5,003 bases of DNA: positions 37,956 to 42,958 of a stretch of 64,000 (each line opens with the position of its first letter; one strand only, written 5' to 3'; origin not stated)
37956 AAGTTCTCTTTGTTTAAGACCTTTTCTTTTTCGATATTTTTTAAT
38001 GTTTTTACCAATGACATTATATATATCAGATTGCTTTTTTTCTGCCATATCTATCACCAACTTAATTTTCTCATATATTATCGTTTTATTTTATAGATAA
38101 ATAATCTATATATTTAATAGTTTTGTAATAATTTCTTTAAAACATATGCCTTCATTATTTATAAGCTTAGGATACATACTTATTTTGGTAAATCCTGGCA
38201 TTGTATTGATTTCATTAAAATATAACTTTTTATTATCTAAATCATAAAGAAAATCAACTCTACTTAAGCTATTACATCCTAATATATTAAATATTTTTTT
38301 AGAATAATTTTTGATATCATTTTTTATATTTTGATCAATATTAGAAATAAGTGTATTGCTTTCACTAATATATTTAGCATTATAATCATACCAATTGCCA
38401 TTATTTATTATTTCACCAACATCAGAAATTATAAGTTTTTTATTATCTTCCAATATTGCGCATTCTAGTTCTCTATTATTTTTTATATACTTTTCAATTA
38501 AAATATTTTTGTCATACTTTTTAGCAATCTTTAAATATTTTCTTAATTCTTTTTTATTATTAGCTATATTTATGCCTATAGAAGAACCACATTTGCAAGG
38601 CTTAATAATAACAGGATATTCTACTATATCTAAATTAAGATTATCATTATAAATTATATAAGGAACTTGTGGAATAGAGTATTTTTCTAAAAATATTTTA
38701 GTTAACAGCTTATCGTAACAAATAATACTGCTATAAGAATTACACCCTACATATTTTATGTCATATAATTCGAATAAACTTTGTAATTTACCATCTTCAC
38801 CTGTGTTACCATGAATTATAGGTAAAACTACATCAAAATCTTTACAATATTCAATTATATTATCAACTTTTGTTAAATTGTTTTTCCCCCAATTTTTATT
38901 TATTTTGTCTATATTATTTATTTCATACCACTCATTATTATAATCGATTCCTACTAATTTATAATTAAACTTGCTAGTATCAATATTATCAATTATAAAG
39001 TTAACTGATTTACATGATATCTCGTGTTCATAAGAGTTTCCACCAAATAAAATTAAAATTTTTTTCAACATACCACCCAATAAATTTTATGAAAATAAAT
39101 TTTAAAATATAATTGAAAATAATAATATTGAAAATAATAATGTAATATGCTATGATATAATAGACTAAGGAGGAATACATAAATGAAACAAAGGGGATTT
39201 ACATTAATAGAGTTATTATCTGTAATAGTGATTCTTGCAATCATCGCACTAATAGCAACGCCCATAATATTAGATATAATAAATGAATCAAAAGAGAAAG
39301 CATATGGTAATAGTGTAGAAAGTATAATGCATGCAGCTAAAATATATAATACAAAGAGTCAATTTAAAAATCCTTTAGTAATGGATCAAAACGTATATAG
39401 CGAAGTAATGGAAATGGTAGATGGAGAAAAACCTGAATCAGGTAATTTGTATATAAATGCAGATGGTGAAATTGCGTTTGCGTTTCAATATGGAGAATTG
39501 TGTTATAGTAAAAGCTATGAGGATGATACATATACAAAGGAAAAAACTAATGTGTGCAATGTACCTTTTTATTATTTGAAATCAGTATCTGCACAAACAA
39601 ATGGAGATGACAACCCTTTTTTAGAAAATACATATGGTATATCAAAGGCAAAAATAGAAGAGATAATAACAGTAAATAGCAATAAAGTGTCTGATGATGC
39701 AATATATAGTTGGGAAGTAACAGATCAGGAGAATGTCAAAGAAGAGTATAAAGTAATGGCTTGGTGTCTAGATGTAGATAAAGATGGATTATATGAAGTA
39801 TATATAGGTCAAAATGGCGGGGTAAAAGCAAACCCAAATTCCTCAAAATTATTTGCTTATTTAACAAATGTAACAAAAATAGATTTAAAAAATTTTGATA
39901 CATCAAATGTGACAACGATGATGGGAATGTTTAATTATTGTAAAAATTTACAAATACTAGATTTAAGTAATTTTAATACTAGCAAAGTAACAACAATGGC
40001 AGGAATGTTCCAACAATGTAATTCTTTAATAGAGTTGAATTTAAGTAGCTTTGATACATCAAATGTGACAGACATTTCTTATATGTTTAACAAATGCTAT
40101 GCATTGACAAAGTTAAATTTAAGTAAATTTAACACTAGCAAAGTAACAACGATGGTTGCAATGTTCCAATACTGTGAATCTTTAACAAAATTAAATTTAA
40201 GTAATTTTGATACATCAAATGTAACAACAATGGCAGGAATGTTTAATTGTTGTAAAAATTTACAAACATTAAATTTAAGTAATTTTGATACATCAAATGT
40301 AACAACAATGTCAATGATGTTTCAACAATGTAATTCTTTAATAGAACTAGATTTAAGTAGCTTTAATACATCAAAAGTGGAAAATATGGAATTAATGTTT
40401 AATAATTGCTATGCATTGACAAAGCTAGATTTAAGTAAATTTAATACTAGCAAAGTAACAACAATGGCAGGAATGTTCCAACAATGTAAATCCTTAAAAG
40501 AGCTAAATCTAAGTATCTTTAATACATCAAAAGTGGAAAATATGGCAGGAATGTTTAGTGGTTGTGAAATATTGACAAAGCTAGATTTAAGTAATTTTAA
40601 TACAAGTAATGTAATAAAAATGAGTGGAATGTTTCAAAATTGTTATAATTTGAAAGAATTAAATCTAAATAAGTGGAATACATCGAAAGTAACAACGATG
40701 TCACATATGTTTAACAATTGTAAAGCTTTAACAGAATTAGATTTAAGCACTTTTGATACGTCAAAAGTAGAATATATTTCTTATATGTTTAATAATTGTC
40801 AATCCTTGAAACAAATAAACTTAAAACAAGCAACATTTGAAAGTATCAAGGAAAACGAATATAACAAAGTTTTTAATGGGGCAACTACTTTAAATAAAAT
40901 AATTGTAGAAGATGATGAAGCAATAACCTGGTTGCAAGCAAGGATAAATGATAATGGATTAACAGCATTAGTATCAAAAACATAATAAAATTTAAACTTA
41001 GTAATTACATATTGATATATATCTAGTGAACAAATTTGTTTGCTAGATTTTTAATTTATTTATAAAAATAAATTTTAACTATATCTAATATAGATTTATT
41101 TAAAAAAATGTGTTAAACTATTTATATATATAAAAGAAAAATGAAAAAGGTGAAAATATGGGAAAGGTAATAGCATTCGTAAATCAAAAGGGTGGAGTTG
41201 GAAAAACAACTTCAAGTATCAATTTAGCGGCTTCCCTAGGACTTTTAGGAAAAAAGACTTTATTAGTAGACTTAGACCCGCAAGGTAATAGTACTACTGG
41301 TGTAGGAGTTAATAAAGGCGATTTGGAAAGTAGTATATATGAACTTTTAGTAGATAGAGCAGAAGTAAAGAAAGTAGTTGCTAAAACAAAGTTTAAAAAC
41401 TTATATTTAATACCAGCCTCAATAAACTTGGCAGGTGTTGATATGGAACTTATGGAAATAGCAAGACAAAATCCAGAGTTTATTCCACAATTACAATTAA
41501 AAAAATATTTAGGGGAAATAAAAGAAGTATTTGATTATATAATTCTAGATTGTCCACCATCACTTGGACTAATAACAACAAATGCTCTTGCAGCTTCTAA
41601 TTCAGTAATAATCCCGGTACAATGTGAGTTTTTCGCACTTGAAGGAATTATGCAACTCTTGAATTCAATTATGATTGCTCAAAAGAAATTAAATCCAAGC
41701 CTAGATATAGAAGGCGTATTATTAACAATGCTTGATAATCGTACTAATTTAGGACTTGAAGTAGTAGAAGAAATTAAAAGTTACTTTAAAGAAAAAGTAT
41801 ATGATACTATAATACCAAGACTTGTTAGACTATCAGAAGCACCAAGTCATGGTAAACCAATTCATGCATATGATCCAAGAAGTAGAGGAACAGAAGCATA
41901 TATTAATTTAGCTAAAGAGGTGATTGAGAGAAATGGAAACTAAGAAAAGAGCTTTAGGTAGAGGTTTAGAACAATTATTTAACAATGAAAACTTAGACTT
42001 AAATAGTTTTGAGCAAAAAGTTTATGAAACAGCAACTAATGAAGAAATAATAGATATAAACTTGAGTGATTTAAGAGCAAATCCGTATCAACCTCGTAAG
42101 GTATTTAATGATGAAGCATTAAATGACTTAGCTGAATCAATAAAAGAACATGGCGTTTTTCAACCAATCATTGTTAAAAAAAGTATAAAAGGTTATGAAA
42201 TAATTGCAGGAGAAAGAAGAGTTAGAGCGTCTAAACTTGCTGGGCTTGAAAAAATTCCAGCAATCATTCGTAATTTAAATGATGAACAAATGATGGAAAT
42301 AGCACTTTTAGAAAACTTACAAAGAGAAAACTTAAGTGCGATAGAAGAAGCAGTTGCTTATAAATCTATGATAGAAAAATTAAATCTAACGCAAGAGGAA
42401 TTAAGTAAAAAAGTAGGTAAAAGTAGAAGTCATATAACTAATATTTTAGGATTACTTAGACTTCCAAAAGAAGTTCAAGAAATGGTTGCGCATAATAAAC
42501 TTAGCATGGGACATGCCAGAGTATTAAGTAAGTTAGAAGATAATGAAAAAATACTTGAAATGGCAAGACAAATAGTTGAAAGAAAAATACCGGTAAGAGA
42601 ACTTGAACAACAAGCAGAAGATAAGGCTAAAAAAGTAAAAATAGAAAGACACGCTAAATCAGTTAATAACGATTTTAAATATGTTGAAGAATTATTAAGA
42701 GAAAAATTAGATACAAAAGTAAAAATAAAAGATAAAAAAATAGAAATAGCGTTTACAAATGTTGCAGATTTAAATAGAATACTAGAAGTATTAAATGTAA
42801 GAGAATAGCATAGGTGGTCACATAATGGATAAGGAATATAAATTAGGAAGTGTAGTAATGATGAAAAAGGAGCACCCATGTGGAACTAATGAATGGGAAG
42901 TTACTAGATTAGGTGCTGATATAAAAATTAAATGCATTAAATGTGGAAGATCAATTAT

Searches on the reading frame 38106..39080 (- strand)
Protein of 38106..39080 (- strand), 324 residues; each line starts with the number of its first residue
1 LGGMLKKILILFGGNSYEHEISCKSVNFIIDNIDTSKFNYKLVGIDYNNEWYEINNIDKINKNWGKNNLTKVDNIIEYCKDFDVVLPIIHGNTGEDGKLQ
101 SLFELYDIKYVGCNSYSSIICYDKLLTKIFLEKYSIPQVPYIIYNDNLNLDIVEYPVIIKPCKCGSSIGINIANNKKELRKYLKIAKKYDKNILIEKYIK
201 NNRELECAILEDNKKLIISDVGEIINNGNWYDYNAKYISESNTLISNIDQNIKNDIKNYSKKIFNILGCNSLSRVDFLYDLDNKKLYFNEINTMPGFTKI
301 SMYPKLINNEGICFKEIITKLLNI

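Call 8: search_protein_families(library=pfam, proteins=[window:38106-39080:-])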
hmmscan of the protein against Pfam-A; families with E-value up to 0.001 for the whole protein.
window:38106-39080:- (324 aa): 7 families
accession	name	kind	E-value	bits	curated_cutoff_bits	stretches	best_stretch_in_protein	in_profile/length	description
PF07478.18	Dala_Dala_lig_C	-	5.2e-55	186.6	24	1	153-322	35-203/204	D-ala D-ala ligase C-terminus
PF01820.27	Dala_Dala_lig_N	-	7.2e-29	101.2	34.6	1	7-113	1-121/121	D-ala D-ala ligase N-terminus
PF02786.22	CPSase_L_D2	-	8.9e-15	55.2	19.8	1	153-293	37-178/211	Carbamoyl-phosphate synthase L chain, ATP binding domain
PF02222.28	ATP-grasp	-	3.7e-08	33.7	27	1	132-292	4-160/179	ATP-grasp domain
PF08443.16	RimK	-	1.6e-05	25.1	21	1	153-305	39-177/188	RimK-like ATP-grasp domain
PF02655.19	ATP-grasp_3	-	6.2e-05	23.6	23.2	1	121-293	1-155/160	ATP-grasp domain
PF13535.11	ATP-grasp_4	-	0.00018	21.6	27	1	154-189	2-38/160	ATP-grasp domain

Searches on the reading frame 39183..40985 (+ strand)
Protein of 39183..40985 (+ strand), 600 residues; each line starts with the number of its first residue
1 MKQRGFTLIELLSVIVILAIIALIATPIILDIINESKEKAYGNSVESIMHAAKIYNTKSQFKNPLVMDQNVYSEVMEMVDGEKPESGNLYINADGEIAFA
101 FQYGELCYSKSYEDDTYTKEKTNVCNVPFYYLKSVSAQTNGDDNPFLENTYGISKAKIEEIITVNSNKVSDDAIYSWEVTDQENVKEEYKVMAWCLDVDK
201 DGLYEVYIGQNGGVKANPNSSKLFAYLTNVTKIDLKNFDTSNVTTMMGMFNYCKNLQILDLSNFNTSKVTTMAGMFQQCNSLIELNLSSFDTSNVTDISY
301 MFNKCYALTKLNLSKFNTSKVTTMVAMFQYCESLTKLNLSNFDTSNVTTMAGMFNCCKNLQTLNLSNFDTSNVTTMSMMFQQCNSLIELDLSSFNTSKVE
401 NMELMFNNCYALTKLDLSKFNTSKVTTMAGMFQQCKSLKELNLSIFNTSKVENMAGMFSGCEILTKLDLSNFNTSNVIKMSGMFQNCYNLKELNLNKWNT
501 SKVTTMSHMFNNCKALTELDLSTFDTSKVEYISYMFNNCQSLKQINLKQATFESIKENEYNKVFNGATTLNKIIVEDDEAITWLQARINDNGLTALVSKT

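Call 8: search_protein_families(library=pfam, proteins=[window:39183-40985:+])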
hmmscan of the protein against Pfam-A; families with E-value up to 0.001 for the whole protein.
window:39183-40985:+ (600 aa): 6 families
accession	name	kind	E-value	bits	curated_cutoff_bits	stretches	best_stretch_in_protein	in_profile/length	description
PF03382.20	DUF285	-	3.2e-84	279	25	4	221-334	4-113/120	Mycoplasma protein of unknown function, DUF285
PF13855.12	LRR_8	-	3.8e-14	52.6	27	0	248-289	19-58/61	Leucine rich repeat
PF12799.13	LRR_4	-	1.8e-11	44.3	27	0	333-368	2-33/44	Leucine Rich repeats (2 copies)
PF24048.1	LRR_NXF1-5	-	1.6e-08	34.7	30.5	0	403-449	47-93/142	NXF1/2/3/5 leucine-rich repeat domain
PF07963.17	N_methyl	-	5.2e-08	32.6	21.2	1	1-25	2-26/27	Prokaryotic N-terminal methylation motif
PF23952.1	LRR_EndoS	-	1.7e-06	28.7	27.9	0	343-444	31-114/116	Endo-beta-N-acetylglucosaminidase EndoS LRR domain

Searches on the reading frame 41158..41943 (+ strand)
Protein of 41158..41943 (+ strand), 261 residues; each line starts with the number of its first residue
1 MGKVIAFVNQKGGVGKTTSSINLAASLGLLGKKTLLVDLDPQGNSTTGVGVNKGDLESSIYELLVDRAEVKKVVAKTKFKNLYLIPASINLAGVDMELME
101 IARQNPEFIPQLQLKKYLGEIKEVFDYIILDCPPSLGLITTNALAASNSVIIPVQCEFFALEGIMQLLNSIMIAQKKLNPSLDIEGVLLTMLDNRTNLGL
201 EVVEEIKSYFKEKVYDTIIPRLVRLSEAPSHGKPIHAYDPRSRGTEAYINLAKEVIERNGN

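Call 8: search_protein_families(library=pfam, proteins=[window:41158-41943:+])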
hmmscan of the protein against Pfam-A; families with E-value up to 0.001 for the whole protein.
window:41158-41943:+ (261 aa): 7 families
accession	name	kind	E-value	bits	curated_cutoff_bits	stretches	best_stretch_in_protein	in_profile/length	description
PF13614.12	AAA_31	-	2.2e-66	223.6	27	1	3-184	2-177/177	AAA domain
PF01656.29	CbiA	-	1e-26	93.8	25.4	1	5-235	1-125/125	CobQ/CobB/MinD/ParA nucleotide binding domain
PF00142.24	Fer4_NifH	-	1.9e-09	37.8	25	1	9-258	6-247/271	4Fe-4S iron sulfur cluster binding proteins, NifH/frxC family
PF09140.17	MipZ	-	3.7e-09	36.7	20.7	1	4-47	2-45/262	ATPase MipZ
PF10609.15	ParA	-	5.1e-09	36.4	27.1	1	3-138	4-125/246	NUBPL iron-transfer P-loop NTPase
PF02374.21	ArsA_ATPase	-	8.3e-09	35.5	24.3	1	6-135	4-135/305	Anion-transporting ATPase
PF06564.18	CBP_BcsQ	-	4.9e-08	33.2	21.3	1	5-253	4-231/234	Cellulose biosynthesis protein BcsQ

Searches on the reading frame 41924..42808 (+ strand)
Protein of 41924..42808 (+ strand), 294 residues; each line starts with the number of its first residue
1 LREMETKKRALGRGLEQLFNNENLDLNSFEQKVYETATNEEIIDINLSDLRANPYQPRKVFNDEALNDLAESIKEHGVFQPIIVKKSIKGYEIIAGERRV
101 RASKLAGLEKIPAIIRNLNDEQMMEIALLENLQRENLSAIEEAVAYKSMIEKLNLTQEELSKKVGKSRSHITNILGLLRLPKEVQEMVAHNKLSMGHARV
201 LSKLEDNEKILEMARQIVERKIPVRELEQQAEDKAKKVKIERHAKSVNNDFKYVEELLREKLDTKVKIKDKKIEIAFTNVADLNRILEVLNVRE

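Call 8: search_protein_families(library=pfam, proteins=[window:41924-42808:+])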
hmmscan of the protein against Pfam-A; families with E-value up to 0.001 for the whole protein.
window:41924-42808:+ (294 aa): 5 families
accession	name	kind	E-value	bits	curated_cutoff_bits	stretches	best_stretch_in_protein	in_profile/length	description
PF02195.25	ParB_N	-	1.3e-36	125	26.3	1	41-133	2-95/95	ParB N-terminal domain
PF17762.8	HTH_ParB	-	7.6e-35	119.6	22.6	1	135-234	1-100/102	ParB HTH domain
PF01381.28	HTH_3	-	1.7e-05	25.2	23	1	149-174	4-29/55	Helix-turn-helix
PF12844.13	HTH_19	-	0.00019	21.7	30.2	1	147-175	5-33/64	Helix-turn-helix domain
PF23552.2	ParB_C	-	0.00058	19.7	23.8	0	249-290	3-49/50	ParB dimerisation domain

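Call 21: search_solved_structures(query=window:41924-42808:+, show_alignments=3)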
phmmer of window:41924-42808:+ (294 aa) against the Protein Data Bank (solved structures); distinct sequences matched with E-value up to 0.001: 14.
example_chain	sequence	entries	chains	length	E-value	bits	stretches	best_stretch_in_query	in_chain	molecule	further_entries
6sdk_A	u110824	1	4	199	4.3e-64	219.9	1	41-231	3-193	Stage 0 sporulation protein J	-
4umk_A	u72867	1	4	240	1.9e-53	185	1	7-239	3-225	PROBABLE CHROMOSOME-PARTITIONING PROTEIN PARB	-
7bnk_A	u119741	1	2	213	2.1e-50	175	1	45-234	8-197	ParB family protein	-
1vz0_A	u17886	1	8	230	3e-50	174.5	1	38-235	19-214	Chromosome-partitioning protein Spo0J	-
7bnr_A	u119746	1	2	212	1.2e-49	172.6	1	47-234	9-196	ParB family protein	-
7o0n_A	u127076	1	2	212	1.2e-49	172.5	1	45-234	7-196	ParB family protein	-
7nfu_A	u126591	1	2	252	3.5e-47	164.5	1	31-231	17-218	Nucleoid occlusion protein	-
7ng0_A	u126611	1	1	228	1.4e-46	162.5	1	40-231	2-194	Nucleoid occlusion protein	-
6t1f_A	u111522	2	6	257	2.7e-46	161.5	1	8-232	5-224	Chromosome-partitioning protein ParB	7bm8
7ol9_A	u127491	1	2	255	3e-44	154.8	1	30-231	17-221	Nucleoid occlusion protein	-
6s6h_A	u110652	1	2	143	2.7e-22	82.9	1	123-232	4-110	Chromosome-partitioning protein ParB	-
6y93_A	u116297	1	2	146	8.7e-20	74.7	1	124-231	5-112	Nucleoid occlusion protein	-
8qa8_A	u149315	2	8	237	5.1e-13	52.5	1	43-187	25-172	Transcriptional repressor protein KorB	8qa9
1r71_A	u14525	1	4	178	0.00018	24.6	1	99-187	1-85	Transcriptional repressor protein korB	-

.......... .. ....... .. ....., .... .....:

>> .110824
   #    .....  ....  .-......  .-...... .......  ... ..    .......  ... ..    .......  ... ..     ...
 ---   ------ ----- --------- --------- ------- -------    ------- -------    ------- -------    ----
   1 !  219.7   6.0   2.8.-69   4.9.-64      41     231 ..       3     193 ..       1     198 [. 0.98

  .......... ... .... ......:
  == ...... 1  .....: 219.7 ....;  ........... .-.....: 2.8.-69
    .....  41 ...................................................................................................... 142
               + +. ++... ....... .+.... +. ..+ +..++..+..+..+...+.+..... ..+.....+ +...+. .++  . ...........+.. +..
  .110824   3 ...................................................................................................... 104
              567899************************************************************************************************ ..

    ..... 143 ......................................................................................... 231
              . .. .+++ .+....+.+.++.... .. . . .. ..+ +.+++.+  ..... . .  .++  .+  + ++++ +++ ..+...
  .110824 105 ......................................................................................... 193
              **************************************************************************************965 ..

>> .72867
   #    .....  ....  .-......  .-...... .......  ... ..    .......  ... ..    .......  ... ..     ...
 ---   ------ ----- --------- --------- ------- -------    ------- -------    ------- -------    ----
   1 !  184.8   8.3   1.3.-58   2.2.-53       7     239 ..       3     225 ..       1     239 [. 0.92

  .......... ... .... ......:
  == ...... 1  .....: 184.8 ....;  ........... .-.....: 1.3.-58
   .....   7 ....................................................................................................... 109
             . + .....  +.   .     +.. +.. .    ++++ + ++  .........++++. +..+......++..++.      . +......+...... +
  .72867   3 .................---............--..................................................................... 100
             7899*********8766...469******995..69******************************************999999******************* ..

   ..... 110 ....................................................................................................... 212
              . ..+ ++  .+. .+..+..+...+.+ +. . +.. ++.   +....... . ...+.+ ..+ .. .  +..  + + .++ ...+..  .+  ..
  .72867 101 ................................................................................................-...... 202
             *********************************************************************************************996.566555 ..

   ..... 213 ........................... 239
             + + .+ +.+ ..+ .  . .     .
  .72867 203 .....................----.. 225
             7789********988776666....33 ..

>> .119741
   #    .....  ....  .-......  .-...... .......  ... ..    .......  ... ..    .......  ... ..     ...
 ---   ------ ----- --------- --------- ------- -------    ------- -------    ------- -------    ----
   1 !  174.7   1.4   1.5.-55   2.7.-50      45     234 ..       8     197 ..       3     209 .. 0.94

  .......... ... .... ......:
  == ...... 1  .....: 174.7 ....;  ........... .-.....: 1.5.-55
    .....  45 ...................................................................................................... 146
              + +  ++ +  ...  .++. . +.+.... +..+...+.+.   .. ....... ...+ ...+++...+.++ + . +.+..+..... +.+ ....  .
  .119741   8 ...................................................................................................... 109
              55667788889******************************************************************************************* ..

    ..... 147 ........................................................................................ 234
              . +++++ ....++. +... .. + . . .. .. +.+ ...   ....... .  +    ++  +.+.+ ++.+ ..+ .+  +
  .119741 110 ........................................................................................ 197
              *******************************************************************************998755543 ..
